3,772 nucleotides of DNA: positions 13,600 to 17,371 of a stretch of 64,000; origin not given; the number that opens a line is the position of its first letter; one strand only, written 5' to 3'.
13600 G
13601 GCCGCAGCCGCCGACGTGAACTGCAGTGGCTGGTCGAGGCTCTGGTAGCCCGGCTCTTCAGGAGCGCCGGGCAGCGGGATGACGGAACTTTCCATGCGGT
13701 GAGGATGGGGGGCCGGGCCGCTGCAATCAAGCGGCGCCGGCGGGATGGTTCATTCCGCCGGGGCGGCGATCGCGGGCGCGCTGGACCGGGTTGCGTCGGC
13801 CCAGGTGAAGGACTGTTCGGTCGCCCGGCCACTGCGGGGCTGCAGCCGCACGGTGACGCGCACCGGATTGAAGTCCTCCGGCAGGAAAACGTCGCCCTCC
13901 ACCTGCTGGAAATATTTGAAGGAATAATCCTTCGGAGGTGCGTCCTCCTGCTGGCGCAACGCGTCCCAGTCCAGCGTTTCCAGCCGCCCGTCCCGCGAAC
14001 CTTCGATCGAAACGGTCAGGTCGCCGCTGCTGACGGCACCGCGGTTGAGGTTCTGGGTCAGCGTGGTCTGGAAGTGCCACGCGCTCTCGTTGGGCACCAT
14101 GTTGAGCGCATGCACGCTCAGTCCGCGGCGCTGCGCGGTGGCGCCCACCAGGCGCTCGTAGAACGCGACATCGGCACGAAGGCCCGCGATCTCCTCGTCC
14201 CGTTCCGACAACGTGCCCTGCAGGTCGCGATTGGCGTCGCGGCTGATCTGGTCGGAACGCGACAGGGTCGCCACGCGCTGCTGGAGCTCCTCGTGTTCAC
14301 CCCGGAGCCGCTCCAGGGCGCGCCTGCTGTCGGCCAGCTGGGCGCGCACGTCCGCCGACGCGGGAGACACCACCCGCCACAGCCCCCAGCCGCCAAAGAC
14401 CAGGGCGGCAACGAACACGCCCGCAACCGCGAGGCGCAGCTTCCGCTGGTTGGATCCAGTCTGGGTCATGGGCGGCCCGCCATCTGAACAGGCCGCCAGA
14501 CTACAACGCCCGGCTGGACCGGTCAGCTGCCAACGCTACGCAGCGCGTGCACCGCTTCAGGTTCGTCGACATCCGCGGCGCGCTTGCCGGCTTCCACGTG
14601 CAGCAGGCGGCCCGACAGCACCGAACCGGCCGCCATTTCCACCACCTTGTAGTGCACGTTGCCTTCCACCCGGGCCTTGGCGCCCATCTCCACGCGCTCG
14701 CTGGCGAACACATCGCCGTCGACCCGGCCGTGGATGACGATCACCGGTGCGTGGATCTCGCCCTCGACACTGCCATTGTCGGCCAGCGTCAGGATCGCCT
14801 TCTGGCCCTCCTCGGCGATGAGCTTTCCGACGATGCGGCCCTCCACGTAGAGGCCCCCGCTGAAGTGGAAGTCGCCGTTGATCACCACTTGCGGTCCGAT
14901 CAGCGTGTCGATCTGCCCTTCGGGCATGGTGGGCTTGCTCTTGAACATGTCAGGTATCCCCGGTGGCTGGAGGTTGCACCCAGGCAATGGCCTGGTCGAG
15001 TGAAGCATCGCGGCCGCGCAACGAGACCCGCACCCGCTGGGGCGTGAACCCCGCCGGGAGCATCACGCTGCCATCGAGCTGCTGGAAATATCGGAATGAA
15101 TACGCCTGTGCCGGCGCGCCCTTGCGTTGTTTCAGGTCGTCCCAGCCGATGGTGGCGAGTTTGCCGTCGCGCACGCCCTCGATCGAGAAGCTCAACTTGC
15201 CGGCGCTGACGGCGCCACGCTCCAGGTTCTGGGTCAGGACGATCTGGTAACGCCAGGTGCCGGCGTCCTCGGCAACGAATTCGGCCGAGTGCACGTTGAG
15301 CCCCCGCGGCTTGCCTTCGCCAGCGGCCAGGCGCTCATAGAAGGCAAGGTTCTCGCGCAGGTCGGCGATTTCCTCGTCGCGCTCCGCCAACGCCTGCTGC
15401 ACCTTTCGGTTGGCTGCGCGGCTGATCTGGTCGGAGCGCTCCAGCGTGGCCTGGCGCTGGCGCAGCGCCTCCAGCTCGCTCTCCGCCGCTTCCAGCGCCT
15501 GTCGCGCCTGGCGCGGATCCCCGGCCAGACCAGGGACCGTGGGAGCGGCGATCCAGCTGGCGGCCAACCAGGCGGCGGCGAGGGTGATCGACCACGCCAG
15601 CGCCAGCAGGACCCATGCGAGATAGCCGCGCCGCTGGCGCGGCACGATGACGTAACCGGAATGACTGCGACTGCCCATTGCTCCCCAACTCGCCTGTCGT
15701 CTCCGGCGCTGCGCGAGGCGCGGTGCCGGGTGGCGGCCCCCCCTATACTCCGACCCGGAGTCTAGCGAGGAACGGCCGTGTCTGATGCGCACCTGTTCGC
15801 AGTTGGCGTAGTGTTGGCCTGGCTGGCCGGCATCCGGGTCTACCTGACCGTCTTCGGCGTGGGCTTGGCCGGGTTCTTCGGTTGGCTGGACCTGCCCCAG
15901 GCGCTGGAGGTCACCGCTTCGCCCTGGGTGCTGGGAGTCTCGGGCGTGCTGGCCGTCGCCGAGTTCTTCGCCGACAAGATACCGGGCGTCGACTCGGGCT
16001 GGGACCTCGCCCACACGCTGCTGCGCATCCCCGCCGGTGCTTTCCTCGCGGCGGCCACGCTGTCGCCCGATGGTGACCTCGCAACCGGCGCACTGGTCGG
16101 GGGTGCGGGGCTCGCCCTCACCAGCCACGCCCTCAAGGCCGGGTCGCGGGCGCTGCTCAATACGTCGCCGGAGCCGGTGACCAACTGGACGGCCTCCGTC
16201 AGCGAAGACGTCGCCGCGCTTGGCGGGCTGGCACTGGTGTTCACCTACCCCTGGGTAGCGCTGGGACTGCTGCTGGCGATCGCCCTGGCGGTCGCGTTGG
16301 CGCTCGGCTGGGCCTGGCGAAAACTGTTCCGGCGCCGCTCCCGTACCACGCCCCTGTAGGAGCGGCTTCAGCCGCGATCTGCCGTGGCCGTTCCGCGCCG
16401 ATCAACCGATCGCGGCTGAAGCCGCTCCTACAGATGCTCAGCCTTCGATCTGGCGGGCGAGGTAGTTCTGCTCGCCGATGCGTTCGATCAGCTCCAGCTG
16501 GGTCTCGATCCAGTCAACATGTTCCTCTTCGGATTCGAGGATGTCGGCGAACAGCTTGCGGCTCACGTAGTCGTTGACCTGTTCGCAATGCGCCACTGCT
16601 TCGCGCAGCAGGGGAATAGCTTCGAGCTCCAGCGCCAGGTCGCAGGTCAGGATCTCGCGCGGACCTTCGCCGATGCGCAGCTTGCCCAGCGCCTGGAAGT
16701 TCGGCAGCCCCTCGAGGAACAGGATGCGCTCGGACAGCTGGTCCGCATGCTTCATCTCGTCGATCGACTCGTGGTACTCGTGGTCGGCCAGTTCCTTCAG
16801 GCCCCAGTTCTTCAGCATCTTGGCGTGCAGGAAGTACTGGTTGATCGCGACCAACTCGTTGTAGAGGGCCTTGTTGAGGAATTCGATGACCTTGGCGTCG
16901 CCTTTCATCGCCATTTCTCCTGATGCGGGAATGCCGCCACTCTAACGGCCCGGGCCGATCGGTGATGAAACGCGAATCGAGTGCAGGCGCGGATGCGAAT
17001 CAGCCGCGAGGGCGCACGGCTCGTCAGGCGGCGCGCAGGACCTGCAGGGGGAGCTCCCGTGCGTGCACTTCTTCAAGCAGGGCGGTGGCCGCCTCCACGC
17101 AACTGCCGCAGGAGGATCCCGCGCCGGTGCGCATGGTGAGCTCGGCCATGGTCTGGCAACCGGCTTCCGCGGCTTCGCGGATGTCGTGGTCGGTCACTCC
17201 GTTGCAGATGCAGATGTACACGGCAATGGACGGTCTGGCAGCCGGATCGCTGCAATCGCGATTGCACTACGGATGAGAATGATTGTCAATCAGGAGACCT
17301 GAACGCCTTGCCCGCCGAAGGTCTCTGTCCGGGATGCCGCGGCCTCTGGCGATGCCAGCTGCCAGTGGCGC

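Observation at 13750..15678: Bactofilin gene sandwiched by two paralogous membrane-anchored coiled-coil genes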

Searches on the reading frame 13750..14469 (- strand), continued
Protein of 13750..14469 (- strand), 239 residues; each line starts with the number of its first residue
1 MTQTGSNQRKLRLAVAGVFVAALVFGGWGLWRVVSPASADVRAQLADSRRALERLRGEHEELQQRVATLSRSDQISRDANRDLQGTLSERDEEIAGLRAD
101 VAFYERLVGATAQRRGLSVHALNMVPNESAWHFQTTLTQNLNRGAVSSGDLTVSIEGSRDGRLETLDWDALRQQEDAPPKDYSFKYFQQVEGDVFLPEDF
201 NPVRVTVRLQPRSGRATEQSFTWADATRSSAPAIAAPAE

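Call 80: find_encoding_contigs(protein=P0235, flank=4000, max_places=1)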
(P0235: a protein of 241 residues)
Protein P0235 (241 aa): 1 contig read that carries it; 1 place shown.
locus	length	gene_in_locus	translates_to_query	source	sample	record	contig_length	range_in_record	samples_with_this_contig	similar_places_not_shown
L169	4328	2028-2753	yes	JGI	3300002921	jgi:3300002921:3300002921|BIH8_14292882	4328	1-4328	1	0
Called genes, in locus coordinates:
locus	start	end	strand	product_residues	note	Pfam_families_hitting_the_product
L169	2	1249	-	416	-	?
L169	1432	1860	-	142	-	PF03653:UPF0093, PF05425:CopD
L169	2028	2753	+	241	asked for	PF20567:DUF6776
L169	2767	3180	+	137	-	PF04519:Bactofilin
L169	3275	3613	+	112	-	PF01521:Fe-S_biosyn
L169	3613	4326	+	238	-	?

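Call 81: find_encoding_contigs(protein=P0212, flank=4000, max_places=1)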
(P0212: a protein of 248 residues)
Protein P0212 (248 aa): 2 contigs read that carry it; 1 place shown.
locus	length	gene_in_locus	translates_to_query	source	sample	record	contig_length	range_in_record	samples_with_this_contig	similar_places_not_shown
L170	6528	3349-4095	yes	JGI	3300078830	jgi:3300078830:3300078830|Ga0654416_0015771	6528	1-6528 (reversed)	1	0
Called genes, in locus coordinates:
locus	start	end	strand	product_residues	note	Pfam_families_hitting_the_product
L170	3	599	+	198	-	?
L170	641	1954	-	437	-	PF00083:Sugar_tr, PF07690:MFS_1, PF00083:Sugar_tr, PF07690:MFS_1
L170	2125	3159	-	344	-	-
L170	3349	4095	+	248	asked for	PF20567:DUF6776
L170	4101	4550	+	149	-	PF04519:Bactofilin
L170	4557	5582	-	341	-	PF13145:Rotamase_2, PF13616:Rotamase_3, PF00639:Rotamase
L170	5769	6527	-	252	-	?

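Call 82: find_encoding_contigs(protein=P0383, flank=4000, max_places=1)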
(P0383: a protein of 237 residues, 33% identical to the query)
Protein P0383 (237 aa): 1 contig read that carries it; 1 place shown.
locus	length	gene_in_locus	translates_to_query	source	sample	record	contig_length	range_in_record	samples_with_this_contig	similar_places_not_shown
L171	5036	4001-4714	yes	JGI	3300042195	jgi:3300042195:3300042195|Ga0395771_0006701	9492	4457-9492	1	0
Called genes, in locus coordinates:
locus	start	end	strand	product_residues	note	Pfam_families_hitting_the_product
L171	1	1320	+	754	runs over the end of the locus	PF01590:GAF, PF13185:GAF_2, PF13492:GAF_3, PF05524:PEP-utilisers_N, PF00391:PEP-utilizers, PF02896:PEP-utilizers_C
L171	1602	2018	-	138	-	PF03653:UPF0093, PF05425:CopD (weak)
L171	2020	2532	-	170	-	PF00578:AhpC-TSA, PF08534:Redoxin, PF00255:GSHPx (faint), PF13098:Thioredoxin_2, PF00085:Thioredoxin (faint), PF13905:Thioredoxin_8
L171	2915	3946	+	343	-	PF01118:Semialdhyde_dh, PF22698:Semialdhyde_dhC_1, PF02774:Semialdhyde_dhC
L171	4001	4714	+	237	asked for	PF20567:DUF6776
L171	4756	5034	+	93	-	?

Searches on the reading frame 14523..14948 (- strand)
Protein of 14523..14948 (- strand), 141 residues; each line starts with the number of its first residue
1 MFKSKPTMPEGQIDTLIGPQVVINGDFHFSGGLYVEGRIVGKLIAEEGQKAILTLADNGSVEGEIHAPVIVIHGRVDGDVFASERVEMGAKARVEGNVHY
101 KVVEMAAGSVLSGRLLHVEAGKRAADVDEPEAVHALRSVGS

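Call 3: search_protein_families(library=pfam, proteins=[window:14523-14948:-], max_evalue=0.01)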
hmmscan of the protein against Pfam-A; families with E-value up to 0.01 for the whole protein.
window:14523-14948:- (141 aa): 1 family
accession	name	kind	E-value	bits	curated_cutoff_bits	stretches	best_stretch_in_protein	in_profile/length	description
PF04519.19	Bactofilin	-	2.2e-23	82.8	27.9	1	15-115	1-97/98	Polymer-forming cytoskeletal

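Call 4: search_protein_families(library=ncbifam, proteins=[window:14523-14948:-], max_evalue=0.01)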
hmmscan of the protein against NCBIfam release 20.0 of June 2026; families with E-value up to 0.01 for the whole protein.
window:14523-14948:- (141 aa): 0 families

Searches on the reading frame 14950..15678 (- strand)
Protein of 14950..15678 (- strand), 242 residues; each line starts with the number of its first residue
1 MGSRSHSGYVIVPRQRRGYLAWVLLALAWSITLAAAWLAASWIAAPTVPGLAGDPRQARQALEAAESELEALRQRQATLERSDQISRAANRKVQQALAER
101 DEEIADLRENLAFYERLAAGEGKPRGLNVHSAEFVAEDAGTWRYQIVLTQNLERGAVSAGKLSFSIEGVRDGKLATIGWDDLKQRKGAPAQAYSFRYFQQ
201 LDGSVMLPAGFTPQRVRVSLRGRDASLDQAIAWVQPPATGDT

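Call 3: search_protein_families(library=pfam, proteins=[window:14950-15678:-], max_evalue=0.01)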
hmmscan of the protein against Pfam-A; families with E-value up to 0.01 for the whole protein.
window:14950-15678:- (242 aa): 1 family
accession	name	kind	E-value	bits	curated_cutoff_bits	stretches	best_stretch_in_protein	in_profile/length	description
PF20567.3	DUF6776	-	7.4e-50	169.3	27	1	72-218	1-149/149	Family of unknown function (DUF6776)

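Call 4: search_protein_families(library=ncbifam, proteins=[window:14950-15678:-], max_evalue=0.01)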
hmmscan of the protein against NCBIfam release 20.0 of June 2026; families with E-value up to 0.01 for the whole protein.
window:14950-15678:- (242 aa): 0 families

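Call 83: predict_structure(alignment_id=A7)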
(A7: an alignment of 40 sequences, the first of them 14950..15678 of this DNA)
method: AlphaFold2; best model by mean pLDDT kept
length: 242 residues; sequences in the alignment: 40
mean_pLDDT: 87.2   pTM: 0.53
mean pLDDT of the five models: 87.2, 86.9, 86.4, 86.4, 86.0
residues with pLDDT >= 90: 163; 70-90: 40; 50-70: 34; < 50: 5
segments of 3 or more residues with pLDDT < 50: 1-3
pLDDT, mean of each block of 10 residues (from residue 1): 54 69 94 94 64 78 96 98 98 98 95 73 75 94 95 84 97 97 91 95 96 97 93 78 46
secondary structure, 60 per line:
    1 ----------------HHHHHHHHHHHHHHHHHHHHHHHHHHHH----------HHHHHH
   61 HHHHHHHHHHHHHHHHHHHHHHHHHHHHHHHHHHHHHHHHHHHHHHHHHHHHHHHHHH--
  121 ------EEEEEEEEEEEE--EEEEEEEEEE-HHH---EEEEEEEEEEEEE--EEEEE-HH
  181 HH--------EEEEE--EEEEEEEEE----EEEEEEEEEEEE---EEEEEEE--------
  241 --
elements in order: H17-44 H55-118 E127-138 E141-150 E158-170 E173-177 H179-182 E191-195 E198-206 E211-222 E226-232

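Call 85: fold_search(model_id=the predicted structure, library=pdb)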
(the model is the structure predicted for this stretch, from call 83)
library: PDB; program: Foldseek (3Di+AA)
matches with E <= 10: 1851; with E <= 0.001: 2
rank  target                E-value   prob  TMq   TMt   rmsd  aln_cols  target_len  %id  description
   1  1tza_B                3.4e-04  1.00  0.28  0.46   5.6       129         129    9  X-ray structure of Northeast Structural Genomics Consortium target SoR45 (released 2004-07-27)
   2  1tza_A                9.6e-04  1.00  0.26  0.40   7.8       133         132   10  X-ray structure of Northeast Structural Genomics Consortium target SoR45 (released 2004-07-27)
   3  1xq4_B                1.0e-03  1.00  0.26  0.45   7.6       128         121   15  Crystal Structure of the Putative ApaA Protein from Bordetella pertussis, Northeast Structural Genomics Target BeR40 (released 2004-11-09)
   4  1xvs_A                1.3e-03  1.00  0.32  0.55   4.8       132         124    8  Crystal structure of apaG Protein from Vibrio cholerae (released 2004-12-14)
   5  6zlx                  1.3e-03  1.00  0.26  0.26   4.7       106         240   20  The structure of the ClpX-associated factor PDIP38 (released 2021-07-14)
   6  6byg_B                1.7e-03  1.00  0.28  0.09   5.7       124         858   13  Crystal structure of the nucleophile mutant (E575A) of the GH2 exo-beta-mannanase from Xanthomonas axonopodis pv. citr (released 2018-07-18)
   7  6z9c                  2.0e-03  1.00  0.24  0.23   5.3       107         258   15  Structure of human POLDIP2, a multifaceted adaptor protein in metabolism and genome stability (released 2020-06-17)
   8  1xq4_A                2.0e-03  0.99  0.25  0.40   8.4       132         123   17  Crystal Structure of the Putative ApaA Protein from Bordetella pertussis, Northeast Structural Genomics Target BeR40 (released 2004-11-09)
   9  6o9v_A                2.0e-03  0.99  0.23  0.21  11.0       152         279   15  KirBac3.1 mutant at a resolution of 3.1 Angstroms (released 2020-05-27)
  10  5kwy_D                2.1e-03  0.98  0.22  0.34   9.2       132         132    8  Structure of human NPC1 middle lumenal domain bound to NPC2 (released 2016-08-24)
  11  6byg_A                2.6e-03  1.00  0.27  0.09   5.8       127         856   11  Crystal structure of the nucleophile mutant (E575A) of the GH2 exo-beta-mannanase from Xanthomonas axonopodis pv. citr (released 2018-07-18)
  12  9eq7_L                2.9e-03  1.00  0.29  0.36  14.8       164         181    9  Halobacterium salinarum archaellum filament (released 2024-07-17)
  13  5cl2_B                3.0e-03  0.99  0.22  0.21   7.5       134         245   13  Crystal structure of Spo0M, sporulation control protein, from Bacillus subtilis. (released 2015-12-16)
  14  6o9v_B                3.2e-03  0.99  0.25  0.22  11.5       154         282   14  KirBac3.1 mutant at a resolution of 3.1 Angstroms (released 2020-05-27)
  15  6o9u                  3.4e-03  0.99  0.25  0.22  10.9       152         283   14  KirBac3.1 at a resolution of 2 Angstroms (released 2020-05-27)
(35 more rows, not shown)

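Call 89: search_solved_structures(query=A7, max_evalue=1)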
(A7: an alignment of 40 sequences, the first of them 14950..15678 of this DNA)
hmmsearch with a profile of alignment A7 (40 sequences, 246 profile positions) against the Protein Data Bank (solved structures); distinct sequences matched with E-value up to 1: 37.
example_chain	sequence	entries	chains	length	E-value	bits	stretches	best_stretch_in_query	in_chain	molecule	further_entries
9o5w_B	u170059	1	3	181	0.013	18.1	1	36-110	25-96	Hemagglutinin HA2 chain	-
2ocy_A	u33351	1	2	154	0.031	16.9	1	53-112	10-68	Rab guanine nucleotide exchange factor SEC2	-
5aps_A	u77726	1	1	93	0.033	16.8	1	52-119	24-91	GENERAL CONTROL PROTEIN GCN4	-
9ked_A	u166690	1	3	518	0.039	16.5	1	41-110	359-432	Hemagglutinin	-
2e7s_A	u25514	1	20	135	0.044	16.4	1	62-112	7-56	Rab guanine nucleotide exchange factor SEC2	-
9rgx_A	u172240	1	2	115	0.052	16.1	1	49-112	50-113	sc-apCC3-ACW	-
9tlu_C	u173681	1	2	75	0.16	14.5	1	52-107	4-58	Sc-apCC-2-BCL-xL-3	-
25hr_E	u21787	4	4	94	0.17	14.5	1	25-93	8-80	Cell division protein FtsB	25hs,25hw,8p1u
5apt_A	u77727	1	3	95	0.17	14.5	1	52-119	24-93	GENERAL CONTROL PROTEIN GCN4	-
9tlm_A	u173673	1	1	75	0.24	13.9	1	52-110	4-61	Sc-apCC-2-MCL-1-1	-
8bh1_E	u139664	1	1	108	0.25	13.9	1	25-93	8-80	Cell division protein FtsB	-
5apw_A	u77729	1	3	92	0.27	13.8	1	53-118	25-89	GENERAL CONTROL PROTEIN GCN4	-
4zxq_A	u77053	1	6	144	0.29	13.7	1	30-113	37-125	Tail needle protein gp26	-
9c7z_A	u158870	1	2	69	0.3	13.7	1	51-104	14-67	HALC3_919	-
9mmu_A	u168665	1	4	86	0.3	13.6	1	51-112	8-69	M protein, serotype 5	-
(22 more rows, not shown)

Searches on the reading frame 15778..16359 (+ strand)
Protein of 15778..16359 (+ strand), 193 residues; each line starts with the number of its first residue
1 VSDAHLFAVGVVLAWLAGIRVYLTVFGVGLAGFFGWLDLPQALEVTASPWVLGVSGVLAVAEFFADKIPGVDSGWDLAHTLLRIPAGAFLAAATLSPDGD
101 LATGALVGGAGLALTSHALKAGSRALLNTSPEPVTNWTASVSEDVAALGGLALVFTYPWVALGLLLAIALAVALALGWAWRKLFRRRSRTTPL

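Call 15: search_protein_families(library=pfam, proteins=[window:15778-16359:+], max_evalue=0.0001)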
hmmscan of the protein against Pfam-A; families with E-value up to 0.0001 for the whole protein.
window:15778-16359:+ (193 aa): 1 family
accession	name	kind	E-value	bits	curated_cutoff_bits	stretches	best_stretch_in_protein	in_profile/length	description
PF13548.11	DUF4126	-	2e-48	164.9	27.5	1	8-174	2-171/175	Domain of unknown function (DUF4126)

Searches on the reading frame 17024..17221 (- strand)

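Call 15: search_protein_families(library=pfam, proteins=[window:17024-17221:-], max_evalue=0.0001)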
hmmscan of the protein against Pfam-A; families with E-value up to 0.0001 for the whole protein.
window:17024-17221:- (65 aa): 1 family
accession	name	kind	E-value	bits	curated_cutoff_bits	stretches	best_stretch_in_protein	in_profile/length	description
PF04324.20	Fer2_BFD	-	3.5e-16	59.7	26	1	2-51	1-50/50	BFD-like [2Fe-2S] binding domain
